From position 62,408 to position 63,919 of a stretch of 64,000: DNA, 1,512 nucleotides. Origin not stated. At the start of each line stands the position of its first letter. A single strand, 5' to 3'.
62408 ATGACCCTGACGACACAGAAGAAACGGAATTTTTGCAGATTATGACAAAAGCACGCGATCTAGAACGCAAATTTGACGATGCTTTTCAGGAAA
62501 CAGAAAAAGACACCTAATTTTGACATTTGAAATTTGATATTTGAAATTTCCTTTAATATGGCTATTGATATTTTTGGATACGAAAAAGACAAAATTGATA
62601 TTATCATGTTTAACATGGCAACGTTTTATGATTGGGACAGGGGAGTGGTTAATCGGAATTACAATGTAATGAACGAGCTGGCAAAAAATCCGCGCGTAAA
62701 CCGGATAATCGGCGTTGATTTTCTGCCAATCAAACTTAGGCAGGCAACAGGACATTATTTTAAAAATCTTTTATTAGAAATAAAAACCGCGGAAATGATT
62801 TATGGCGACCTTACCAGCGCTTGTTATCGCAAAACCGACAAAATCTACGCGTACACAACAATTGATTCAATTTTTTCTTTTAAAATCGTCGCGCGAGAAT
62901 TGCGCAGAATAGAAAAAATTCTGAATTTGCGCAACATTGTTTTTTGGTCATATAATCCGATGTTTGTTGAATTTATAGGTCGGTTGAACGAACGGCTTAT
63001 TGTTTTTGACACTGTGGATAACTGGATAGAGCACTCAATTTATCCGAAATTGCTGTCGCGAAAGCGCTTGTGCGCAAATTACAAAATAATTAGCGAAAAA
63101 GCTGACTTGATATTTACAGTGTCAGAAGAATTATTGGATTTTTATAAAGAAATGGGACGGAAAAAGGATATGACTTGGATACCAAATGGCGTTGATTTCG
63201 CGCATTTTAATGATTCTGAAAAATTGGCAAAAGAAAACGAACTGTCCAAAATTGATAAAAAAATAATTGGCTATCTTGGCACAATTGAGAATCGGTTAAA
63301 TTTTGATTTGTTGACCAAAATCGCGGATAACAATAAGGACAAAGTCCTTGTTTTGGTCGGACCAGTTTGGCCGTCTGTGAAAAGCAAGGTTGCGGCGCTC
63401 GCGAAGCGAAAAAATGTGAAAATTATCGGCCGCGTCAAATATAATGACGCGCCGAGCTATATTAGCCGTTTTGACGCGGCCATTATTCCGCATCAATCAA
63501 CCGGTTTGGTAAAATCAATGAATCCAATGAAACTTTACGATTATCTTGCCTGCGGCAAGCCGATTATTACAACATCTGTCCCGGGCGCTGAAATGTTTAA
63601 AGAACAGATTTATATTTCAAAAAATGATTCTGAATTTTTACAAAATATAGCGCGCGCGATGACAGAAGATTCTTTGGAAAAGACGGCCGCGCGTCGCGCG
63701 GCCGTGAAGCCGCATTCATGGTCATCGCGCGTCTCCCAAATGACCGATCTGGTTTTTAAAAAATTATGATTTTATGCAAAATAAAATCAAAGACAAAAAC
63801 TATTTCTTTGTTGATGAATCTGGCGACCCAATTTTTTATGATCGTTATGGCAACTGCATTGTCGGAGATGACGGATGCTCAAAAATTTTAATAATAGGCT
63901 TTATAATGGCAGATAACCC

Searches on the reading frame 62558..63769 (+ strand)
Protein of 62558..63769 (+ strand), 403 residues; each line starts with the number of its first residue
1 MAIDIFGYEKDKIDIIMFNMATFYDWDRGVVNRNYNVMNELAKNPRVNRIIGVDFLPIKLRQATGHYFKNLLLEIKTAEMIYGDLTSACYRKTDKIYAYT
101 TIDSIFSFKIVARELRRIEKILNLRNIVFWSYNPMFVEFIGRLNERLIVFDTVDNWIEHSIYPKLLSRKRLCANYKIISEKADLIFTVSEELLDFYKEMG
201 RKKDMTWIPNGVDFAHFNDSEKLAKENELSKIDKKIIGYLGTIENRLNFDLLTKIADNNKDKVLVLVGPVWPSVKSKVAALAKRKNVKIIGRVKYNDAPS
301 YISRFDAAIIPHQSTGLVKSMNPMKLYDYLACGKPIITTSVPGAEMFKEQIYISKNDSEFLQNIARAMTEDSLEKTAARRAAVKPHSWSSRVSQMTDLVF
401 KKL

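Call 14: search_protein_families(library=pfam, proteins=[window:62558-63769:+])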
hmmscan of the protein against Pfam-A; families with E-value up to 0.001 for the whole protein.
window:62558-63769:+ (403 aa): 4 families
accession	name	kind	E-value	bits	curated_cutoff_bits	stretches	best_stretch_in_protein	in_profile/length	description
PF13692.12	Glyco_trans_1_4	-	3.6e-14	53.7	27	1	235-368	2-140/142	Glycosyl transferases group 1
PF00534.26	Glycos_transf_1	-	8.9e-13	48.6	26.4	1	225-376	6-164/172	Glycosyl transferases group 1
PF13524.12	Glyco_trans_1_2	-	6.5e-11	42.8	25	1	253-396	7-143/144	Glycosyl transferase-like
PF13439.12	Glyco_transf_4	-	0.00021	21.8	28.5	1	159-214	104-168/170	Glycosyltransferase Family 4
